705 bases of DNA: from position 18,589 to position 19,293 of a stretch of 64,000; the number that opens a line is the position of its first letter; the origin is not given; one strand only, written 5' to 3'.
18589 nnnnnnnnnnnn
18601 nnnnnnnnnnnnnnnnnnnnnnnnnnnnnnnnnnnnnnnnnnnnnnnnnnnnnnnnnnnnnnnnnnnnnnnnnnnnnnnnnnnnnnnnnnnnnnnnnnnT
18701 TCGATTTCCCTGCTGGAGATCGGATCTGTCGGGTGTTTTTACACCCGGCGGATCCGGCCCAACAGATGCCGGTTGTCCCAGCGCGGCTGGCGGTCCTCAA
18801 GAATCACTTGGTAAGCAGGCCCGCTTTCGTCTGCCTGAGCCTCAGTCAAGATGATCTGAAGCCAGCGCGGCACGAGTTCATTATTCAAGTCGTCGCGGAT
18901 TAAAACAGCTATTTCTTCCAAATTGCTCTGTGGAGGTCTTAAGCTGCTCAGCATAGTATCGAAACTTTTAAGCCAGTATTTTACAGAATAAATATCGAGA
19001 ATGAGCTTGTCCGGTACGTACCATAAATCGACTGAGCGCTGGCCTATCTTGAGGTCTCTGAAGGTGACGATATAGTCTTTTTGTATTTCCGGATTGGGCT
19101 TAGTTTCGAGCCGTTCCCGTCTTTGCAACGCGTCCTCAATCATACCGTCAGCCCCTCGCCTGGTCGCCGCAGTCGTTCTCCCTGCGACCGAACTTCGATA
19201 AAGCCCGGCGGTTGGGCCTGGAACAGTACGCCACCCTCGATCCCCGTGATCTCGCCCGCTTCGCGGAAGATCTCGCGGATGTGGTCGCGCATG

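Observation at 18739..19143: Catalytically dead QueF-like T-fold protein, low-GC, translationally coupled to a flagellar-operon gene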

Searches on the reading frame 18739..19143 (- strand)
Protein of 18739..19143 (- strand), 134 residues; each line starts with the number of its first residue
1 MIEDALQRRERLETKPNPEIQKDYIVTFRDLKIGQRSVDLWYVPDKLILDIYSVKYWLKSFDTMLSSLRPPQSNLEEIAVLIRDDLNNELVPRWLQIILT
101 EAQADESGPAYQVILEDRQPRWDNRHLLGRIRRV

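Call 4: search_protein_families(library=pfam, proteins=[window:18739-19143:-], max_evalue=1)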
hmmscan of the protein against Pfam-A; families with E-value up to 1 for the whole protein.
window:18739-19143:- (134 aa): 1 family
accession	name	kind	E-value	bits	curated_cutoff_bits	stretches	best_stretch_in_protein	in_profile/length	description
PF14489.11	QueF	-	2.4e-05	24.9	27.3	1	38-98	6-59/81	QueF-like protein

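Call 5: search_protein_families(library=ncbifam, proteins=[window:18739-19143:-], max_evalue=1)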
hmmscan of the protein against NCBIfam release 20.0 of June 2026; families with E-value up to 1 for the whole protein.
window:18739-19143:- (134 aa): 1 family
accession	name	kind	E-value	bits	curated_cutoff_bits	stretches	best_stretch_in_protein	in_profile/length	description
TIGR03139.1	QueF-II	equivalog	1.8e-06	27.8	86.9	1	39-98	43-95/115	preQ(1) synthase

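Call 6: search_solved_structures(query=window:18739-19143:-, max_evalue=10, show_alignments=3)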
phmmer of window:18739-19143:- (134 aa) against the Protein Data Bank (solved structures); distinct sequences matched with E-value up to 10: 0.

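Call 7: find_homologous_proteins(query=window:18739-19143:-, max_evalue=0.001)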
Query window:18739-19143:- (134 aa): 30 proteins with E <= 0.001 among 36 candidates.
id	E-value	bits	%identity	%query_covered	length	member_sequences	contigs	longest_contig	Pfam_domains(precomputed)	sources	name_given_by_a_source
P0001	4.6e-82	291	100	100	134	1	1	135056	PF14489.12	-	-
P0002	1.1e-27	115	48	93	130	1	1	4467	-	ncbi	ncbi:MAG: hypothetical protein ACPGNT_06100 [Rhodospirillales bacterium]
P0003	5.2e-19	87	43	96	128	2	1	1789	-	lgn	-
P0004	6.9e-19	86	43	96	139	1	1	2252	PF14489.12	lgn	-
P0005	2.0e-16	78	37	98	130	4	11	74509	PF14489.12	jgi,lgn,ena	jgi:NADPH-dependent 7-cyano-7-deazaguanine reductase QueF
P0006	2.1e-14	72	38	96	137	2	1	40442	PF14489.12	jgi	jgi:7-cyano-7-deazaguanine reductase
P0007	2.4e-14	71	41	93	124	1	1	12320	-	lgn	-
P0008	1.4e-13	69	42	95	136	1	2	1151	PF14489.12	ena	-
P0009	1.5e-12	66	37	98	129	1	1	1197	-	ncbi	-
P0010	1.5e-12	66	38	96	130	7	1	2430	-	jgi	jgi:7-cyano-7-deazaguanine reductase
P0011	1.6e-12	66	39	94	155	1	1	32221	-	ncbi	-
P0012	6.5e-12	64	40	96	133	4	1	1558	-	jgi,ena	-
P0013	1.1e-11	63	40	95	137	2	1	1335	PF14489.12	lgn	-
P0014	2.1e-11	62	41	92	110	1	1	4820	PF14489.12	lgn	-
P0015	3.6e-11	61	37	93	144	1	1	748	-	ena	-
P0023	1.1e-8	53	36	96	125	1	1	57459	-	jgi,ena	-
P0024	2.2e-8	52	35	93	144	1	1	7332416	-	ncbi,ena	-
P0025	4.4e-8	51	38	89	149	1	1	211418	-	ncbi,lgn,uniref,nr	ncbi:hypothetical protein [Roseospira goensis]|uniref:NADPH-dependent 7-cyano-7-deazaguanine reducta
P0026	1.3e-7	50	42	62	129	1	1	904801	-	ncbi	-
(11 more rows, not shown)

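Call 9: find_encoding_contigs(protein=P0025, flank=8000, max_places=3)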
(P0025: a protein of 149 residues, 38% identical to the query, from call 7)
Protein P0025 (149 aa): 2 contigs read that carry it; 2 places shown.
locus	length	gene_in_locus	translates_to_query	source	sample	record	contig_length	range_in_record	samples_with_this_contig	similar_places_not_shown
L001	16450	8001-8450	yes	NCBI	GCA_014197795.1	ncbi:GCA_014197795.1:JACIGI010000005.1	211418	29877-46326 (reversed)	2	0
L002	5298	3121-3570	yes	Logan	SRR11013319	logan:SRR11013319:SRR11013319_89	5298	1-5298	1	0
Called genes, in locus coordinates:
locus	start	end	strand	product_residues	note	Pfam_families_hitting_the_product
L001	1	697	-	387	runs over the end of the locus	-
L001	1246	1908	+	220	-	PF01634:HisG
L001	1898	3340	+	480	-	PF00815:Histidinol_dh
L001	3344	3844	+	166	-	PF06793:UPF0262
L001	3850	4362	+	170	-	PF01451:LMWPc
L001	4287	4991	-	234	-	-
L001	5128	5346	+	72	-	PF01176:eIF-1a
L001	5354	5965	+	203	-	PF02545:Maf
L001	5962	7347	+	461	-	PF10150:RNase_E_G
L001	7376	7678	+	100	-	PF03884:YacG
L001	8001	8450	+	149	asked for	-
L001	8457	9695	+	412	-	PF00226:DnaJ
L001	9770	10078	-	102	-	-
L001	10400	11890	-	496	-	PF05127:NAT10_TcmA_helicase (faint), PF22530:Terminase-T7_RNaseH-like (weak)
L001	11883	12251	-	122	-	-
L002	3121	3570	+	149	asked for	-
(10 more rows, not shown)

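Call 10: find_encoding_contigs(protein=P0005, flank=8000, max_places=4)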
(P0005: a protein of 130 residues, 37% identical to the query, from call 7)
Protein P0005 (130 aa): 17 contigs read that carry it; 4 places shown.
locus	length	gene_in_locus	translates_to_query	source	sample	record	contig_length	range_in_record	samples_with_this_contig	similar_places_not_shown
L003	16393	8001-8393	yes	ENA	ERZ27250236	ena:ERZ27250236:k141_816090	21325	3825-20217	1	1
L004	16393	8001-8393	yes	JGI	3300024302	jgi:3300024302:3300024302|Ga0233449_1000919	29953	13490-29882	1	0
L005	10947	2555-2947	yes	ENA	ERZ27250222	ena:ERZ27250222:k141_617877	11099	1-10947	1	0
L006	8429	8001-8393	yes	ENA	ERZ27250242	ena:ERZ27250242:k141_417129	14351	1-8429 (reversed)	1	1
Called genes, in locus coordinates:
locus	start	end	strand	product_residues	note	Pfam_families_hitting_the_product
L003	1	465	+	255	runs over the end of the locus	PF01618:MotA_ExbB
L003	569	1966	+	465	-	PF07726:AAA_3 (faint), PF00158:Sigma54_activat, PF14532:Sigma54_activ_2, PF07728:AAA_5 (weak), PF25601:AAA_lid_14, PF02954:HTH_8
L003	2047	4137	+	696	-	PF00771:FHIPEP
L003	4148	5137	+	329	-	PF00448:SRP54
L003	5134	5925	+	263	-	PF10609:ParA (weak), PF01656:CbiA, PF06564:CBP_BcsQ (weak), PF13614:AAA_31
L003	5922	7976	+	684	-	-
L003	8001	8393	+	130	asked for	PF14489:QueF (faint)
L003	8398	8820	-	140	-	PF02050:FliJ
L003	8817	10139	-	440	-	PF00006:ATP-synt_ab, PF18269:T3SS_ATPase_C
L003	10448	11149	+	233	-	PF00072:Response_reg, PF00486:Trans_reg_C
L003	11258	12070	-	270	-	PF03705:CheR_N, PF08242:Methyltransf_12 (faint), PF01739:CheR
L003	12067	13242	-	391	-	PF00072:Response_reg, PF01339:CheB_methylest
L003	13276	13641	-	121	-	PF00072:Response_reg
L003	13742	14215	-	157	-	PF01584:CheW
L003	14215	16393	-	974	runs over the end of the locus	-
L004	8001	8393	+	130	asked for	PF14489:QueF (faint)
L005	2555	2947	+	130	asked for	PF14489:QueF (faint)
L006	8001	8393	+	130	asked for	PF14489:QueF (faint)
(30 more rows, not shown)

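Call 13: search_solved_structures(query=A1, max_evalue=10, show_alignments=4)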
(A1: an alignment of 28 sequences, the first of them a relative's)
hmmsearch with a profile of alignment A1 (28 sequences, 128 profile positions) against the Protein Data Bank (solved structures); distinct sequences matched with E-value up to 10: 7.
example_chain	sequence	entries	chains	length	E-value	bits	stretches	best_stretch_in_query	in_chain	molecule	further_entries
4fgc_A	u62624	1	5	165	8e-05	25.9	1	14-97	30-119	NADPH-dependent 7-cyano-7-deazaguanine reductase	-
4f8b_A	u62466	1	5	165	8.1e-05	25.9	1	14-97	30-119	NADPH-dependent 7-cyano-7-deazaguanine reductase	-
5udg_A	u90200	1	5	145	0.00054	23.2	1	14-97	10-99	NADPH-dependent 7-cyano-7-deazaguanine reductase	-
5jyx_A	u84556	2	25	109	0.19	15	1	36-101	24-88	Archeaosine synthase QueF-Like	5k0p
9kbj_A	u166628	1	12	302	1.1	12.5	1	31-81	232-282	Non-structural protein 1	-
1wm9_A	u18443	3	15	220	1.4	12.2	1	43-99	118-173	GTP cyclohydrolase I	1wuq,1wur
37xd_A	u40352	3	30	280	1.4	12.2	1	43-103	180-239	GTP cyclohydrolase 1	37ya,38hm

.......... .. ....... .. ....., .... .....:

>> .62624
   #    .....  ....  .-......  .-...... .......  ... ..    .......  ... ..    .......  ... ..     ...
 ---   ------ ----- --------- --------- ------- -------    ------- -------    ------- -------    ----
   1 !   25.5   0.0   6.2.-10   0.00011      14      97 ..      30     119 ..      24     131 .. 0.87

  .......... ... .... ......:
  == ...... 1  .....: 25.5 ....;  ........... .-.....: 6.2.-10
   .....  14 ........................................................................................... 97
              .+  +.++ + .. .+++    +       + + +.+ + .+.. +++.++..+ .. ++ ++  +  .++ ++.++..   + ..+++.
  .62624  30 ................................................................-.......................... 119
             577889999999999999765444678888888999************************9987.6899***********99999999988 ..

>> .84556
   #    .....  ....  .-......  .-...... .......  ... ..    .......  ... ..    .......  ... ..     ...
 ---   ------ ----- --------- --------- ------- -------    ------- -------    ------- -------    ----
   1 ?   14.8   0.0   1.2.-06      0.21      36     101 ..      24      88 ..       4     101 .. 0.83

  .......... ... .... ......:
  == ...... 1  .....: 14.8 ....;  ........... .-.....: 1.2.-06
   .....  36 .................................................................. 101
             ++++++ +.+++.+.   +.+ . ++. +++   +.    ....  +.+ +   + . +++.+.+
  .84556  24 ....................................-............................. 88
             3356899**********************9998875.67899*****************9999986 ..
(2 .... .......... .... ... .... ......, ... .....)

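Call 14: find_encoding_contigs(protein=P0024, flank=8000, max_places=2)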
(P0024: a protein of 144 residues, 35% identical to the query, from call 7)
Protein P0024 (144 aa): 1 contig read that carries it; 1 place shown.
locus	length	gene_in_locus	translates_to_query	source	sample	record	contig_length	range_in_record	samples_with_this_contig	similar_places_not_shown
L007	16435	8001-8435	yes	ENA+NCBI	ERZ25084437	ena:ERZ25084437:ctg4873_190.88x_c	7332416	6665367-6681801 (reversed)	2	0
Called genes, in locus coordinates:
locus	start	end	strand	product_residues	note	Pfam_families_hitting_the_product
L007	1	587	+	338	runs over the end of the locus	PF03448:MgtE_N (faint), PF14842:FliG_N, PF14841:FliG_M, PF14842:FliG_N (weak), PF01706:FliG_C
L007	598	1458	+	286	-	-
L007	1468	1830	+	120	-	PF01052:FliMN_C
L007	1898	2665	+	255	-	PF01618:MotA_ExbB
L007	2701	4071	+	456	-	PF07726:AAA_3 (faint), PF00158:Sigma54_activat, PF13191:AAA_16 (weak), PF14532:Sigma54_activ_2, PF07728:AAA_5, PF00004:AAA (faint), PF25601:AAA_lid_14, PF02954:HTH_8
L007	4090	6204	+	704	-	PF00771:FHIPEP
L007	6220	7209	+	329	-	PF13671:AAA_33 (faint), PF13191:AAA_16 (weak), PF00448:SRP54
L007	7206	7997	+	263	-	PF10609:ParA, PF01656:CbiA, PF02374:ArsA_ATPase (faint), PF06564:CBP_BcsQ, PF13614:AAA_31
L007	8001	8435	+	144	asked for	-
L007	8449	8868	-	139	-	PF02050:FliJ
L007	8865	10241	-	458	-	PF02874:ATP-synt_ab_N (weak), PF00006:ATP-synt_ab, PF18269:T3SS_ATPase_C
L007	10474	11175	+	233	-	PF00072:Response_reg, PF00486:Trans_reg_C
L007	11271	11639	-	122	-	PF00072:Response_reg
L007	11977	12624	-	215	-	PF10090:HPTransfase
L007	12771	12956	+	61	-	PF12073:DUF3553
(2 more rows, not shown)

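Call 15: find_encoding_contigs(protein=P0026, flank=8000, max_places=2)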
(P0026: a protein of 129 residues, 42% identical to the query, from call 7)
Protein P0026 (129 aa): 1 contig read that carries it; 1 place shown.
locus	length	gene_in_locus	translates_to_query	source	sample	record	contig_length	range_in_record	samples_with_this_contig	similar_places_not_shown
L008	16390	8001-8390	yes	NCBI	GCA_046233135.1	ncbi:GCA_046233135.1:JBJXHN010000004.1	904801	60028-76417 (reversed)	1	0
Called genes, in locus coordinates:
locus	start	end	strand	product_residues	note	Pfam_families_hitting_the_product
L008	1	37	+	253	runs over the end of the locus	PF08241:Methyltransf_11 (weak), PF13649:Methyltransf_25 (weak)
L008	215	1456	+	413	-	PF00202:Aminotran_3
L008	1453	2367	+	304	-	PF02729:OTCace_N, PF00185:OTCace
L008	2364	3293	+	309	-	PF01430:HSP33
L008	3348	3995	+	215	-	-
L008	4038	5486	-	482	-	PF02386:TrkH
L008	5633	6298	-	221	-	PF01227:GTP_cyclohydroI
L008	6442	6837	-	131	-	PF04379:DUF525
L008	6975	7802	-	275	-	PF00691:OmpA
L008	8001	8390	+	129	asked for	-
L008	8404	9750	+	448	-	PF00226:DnaJ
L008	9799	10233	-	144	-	PF02050:FliJ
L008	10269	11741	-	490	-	PF00006:ATP-synt_ab, PF18269:T3SS_ATPase_C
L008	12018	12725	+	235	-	PF00072:Response_reg, PF00486:Trans_reg_C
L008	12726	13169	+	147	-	PF06094:GGACT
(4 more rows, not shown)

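Call 16: find_encoding_contigs(protein=P0023, flank=8000, max_places=2)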
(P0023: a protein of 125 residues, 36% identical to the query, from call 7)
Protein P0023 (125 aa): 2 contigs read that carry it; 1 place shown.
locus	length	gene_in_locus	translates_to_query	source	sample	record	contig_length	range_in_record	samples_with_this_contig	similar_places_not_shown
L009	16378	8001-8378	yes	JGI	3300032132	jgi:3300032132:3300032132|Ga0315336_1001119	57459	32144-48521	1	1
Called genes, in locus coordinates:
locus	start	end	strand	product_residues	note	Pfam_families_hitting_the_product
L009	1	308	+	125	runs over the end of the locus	PF01052:FliMN_C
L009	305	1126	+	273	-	PF01618:MotA_ExbB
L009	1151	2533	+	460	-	PF00072:Response_reg (faint), PF00158:Sigma54_activat, PF14532:Sigma54_activ_2, PF07728:AAA_5, PF25601:AAA_lid_14, PF02954:HTH_8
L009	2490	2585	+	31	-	-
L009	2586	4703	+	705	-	PF00771:FHIPEP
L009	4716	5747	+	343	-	PF00448:SRP54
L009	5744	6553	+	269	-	PF06564:CBP_BcsQ (faint), PF10609:ParA, PF13614:AAA_31, PF01656:CbiA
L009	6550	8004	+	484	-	-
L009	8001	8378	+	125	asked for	-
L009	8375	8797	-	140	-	PF02050:FliJ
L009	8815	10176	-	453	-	PF00006:ATP-synt_ab, PF18269:T3SS_ATPase_C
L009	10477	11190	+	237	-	PF00072:Response_reg, PF00486:Trans_reg_C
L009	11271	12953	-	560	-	PF00211:Guanylate_cyc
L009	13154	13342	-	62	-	-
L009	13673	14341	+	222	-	PF07040:DUF1326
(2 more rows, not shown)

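Call 17: predict_structure(alignment_id=A1)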
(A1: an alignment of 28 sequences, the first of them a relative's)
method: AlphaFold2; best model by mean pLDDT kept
length: 134 residues; sequences in the alignment: 28
mean_pLDDT: 89.9   pTM: 0.84
mean pLDDT of the five models: 89.9, 89.9, 89.4, 89.2, 88.8
residues with pLDDT >= 90: 91; 70-90: 34; 50-70: 9; < 50: 0
segments of 3 or more residues with pLDDT < 50: none
pLDDT, mean of each block of 10 residues (from residue 1): 85 97 95 94 97 95 81 83 96 96 82 94 85 65
secondary structure, 60 per line:
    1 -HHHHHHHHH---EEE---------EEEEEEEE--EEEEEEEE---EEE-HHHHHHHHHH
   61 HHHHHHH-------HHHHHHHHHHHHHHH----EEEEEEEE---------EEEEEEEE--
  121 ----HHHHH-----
elements in order: H2-10 E14-16 E26-33 E36-43 E47-49 H51-67 H75-89 E94-101 E111-118 H125-129

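Call 18: find_related_loci(query=A1, collection=genome_contigs, flank=10000)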
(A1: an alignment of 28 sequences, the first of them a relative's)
Query A1 (134 aa) in genome_contigs; peptide patterns used: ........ (x = any residue, [..] = any of these).
64 stretches matched a pattern; 57 encode a relative of the query (tblastn E <= 1e-3); 57 distinct loci.
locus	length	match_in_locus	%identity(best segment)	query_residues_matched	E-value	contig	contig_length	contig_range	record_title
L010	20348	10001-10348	43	8-134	2e-27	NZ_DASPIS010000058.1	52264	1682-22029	MAG: Azospirillum sp. isolate SMAG_U11989 k141_63655, whole genome shotgun sequence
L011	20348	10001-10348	43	8-134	2e-26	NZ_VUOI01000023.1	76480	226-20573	Azospirillum sp. INR13 pad30_BEN4355A3_BEN4355A3P4P.30, whole genome shotgun sequence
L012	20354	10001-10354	40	6-134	1e-25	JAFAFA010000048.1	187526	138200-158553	MAG: Proteobacteria bacterium isolate OH_SBlB_155 k127_745923, whole genome shotgun sequence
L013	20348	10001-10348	42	8-134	2e-25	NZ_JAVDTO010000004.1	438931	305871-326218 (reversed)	Azospirillum sp. BE72 Ga0454506_04, whole genome shotgun sequence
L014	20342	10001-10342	42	8-132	3e-25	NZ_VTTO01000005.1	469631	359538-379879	Azospirillum sp. B21 NODE_5_length_469631, whole genome shotgun sequence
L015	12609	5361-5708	42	8-134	4e-25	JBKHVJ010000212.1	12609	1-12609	MAG: Alphaproteobacteria bacterium isolate B_bin_12_orig k127_300884, whole genome shotgun sequence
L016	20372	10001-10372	37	4-134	8e-24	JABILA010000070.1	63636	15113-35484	MAG: Alphaproteobacteria bacterium isolate SI054_bin61 k141_380092, whole genome shotgun sequence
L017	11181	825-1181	41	4-131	1e-23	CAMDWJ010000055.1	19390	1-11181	MAG: Caenispirillum bisanense isolate MsH-01oct19-170 genome assembly, contig: MsH-01oct19-C5364, whole genome shotgun s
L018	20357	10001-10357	36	6-134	2e-23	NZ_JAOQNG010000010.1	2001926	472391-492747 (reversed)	Azospirillum canadense strain DS2 Ga0486050_10, whole genome shotgun sequence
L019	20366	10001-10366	40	5-134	4e-22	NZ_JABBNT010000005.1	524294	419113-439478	Pacificispira spongiicola strain KN72 Scaffold5, whole genome shotgun sequence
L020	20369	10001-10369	40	1-131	5e-22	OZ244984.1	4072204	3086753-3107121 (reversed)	MAG: Alphaproteobacteria bacterium isolate 9a5624f5-a025-4a89-bde3-c545e18644cc genome assembly, chromosome: 1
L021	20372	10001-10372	38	1-134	7e-22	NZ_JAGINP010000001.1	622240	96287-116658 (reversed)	Azospirillum rugosum strain IMMIB AFH-6 Ga0451090_01, whole genome shotgun sequence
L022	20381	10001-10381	39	2-131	1e-21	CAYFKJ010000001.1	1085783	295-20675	MAG TPA_asm: uncultured Rhodospirillaceae bacterium isolate ERP019367_co1_18 genome assembly, contig: NODE_3_length_1085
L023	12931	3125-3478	36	6-134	1e-21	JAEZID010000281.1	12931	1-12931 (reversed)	MAG: Proteobacteria bacterium isolate OH_CDB_169 k127_1607252, whole genome shotgun sequence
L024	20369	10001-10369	39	1-131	1e-21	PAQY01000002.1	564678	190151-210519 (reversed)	MAG: Rhodospirillaceae bacterium isolate SP123 109866, whole genome shotgun sequence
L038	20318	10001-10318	40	8-124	6e-19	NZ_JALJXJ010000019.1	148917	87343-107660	Azospirillum lipoferum strain Sp59b Ga0451087_19, whole genome shotgun sequence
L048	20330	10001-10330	41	12-130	3e-16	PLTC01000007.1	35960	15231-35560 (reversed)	MAG: Rhodospirillales bacterium isolate bog_933 73.20120700_S1D.247_contig_60455, whole genome shotgun sequence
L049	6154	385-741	35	7-131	3e-15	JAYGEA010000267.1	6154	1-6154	MAG: Alphaproteobacteria bacterium isolate OC3_3000m_MAG_220 OC3_3000m_contig_2898500, whole genome shotgun sequence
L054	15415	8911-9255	36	8-131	2e-14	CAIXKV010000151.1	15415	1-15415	MAG: uncultured Rhodospirillales bacterium isolate C5coas_bin-2163 genome assembly, contig: bin-2163:151/269, whole geno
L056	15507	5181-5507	36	13-131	2e-13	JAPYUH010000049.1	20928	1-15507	MAG: Alphaproteobacteria bacterium isolate PW8.maxbin2.065_sub PW8_2970_length_20928_cov_18.653572, whole genome shotgun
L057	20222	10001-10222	43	42-122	6e-13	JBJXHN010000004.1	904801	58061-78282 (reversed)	Rhodospirillaceae bacterium Z3-40 NODE_4_length_904801_cov_27.4139, whole genome shotgun sequence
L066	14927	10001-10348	30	7-128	6e-9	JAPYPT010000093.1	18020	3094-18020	MAG: Alphaproteobacteria bacterium isolate PW10.maxbin2.068 PW10_3658_length_18020_cov_7.935875, whole genome shotgun se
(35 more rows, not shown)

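Call 22: fold_search(model_id=the predicted structure, library=pdb)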
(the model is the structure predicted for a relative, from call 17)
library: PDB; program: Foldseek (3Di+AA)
matches with E <= 10: 517; with E <= 0.001: 35
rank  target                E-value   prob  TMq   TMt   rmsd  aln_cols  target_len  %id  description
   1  4f8b_B                9.4e-08  1.00  0.69  0.64   3.7       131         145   18  Crystal Structure of the Covalent Thioimide Intermediate of Unimodular Nitrile Reductase QueF (released 2012-07-11)
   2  4fgc_B                1.4e-07  1.00  0.67  0.62   5.1       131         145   21  Crystal Structure of Active Site Mutant C55A of Nitrile Reductase QueF, Bound to Substrate PreQ0 (released 2012-07-11)
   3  5udg_A                1.5e-07  1.00  0.68  0.63   3.8       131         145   20  Mutant E97Q crystal structure of Bacillus subtilis QueF with a disulfide Cys 55-99 (released 2017-03-29)
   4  4f8b_A                2.0e-06  1.00  0.68  0.66   4.0       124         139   22  Crystal Structure of the Covalent Thioimide Intermediate of Unimodular Nitrile Reductase QueF (released 2012-07-11)
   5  4fgc_A                2.3e-06  1.00  0.65  0.63   4.3       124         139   22  Crystal Structure of Active Site Mutant C55A of Nitrile Reductase QueF, Bound to Substrate PreQ0 (released 2012-07-11)
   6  9p8z_L                1.5e-05  1.00  0.57  0.42   5.2       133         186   13  Crystal Structure of GTP cyclohydrolase 1 (FolE) from Mycobacterium tuberculosis (released 2025-07-02)
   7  9p8z_K                1.6e-05  1.00  0.65  0.47   3.4       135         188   13  Crystal Structure of GTP cyclohydrolase 1 (FolE) from Mycobacterium tuberculosis (released 2025-07-02)
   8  9p8z_G                1.6e-05  1.00  0.59  0.44   5.0       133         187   13  Crystal Structure of GTP cyclohydrolase 1 (FolE) from Mycobacterium tuberculosis (released 2025-07-02)
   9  11yz_A                1.9e-05  1.00  0.65  0.47   3.5       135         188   13  Cryo EM Structure of GTP cyclohydrolase 1 (FolE) from Mycobacterium tuberculosis (released 2026-04-01)
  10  9p8z_F                2.5e-05  1.00  0.64  0.47   3.6       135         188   13  Crystal Structure of GTP cyclohydrolase 1 (FolE) from Mycobacterium tuberculosis (released 2025-07-02)
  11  9p8z_O                2.8e-05  1.00  0.65  0.49   3.4       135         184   13  Crystal Structure of GTP cyclohydrolase 1 (FolE) from Mycobacterium tuberculosis (released 2025-07-02)
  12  9p8z_R                3.2e-05  1.00  0.58  0.43   5.1       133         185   13  Crystal Structure of GTP cyclohydrolase 1 (FolE) from Mycobacterium tuberculosis (released 2025-07-02)
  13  9p8z_I                3.8e-05  1.00  0.56  0.42   5.2       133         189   13  Crystal Structure of GTP cyclohydrolase 1 (FolE) from Mycobacterium tuberculosis (released 2025-07-02)
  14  9p8z_A                5.5e-05  1.00  0.65  0.47   3.3       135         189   13  Crystal Structure of GTP cyclohydrolase 1 (FolE) from Mycobacterium tuberculosis (released 2025-07-02)
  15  9p8z_H                6.2e-05  1.00  0.64  0.46   3.0       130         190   13  Crystal Structure of GTP cyclohydrolase 1 (FolE) from Mycobacterium tuberculosis (released 2025-07-02)
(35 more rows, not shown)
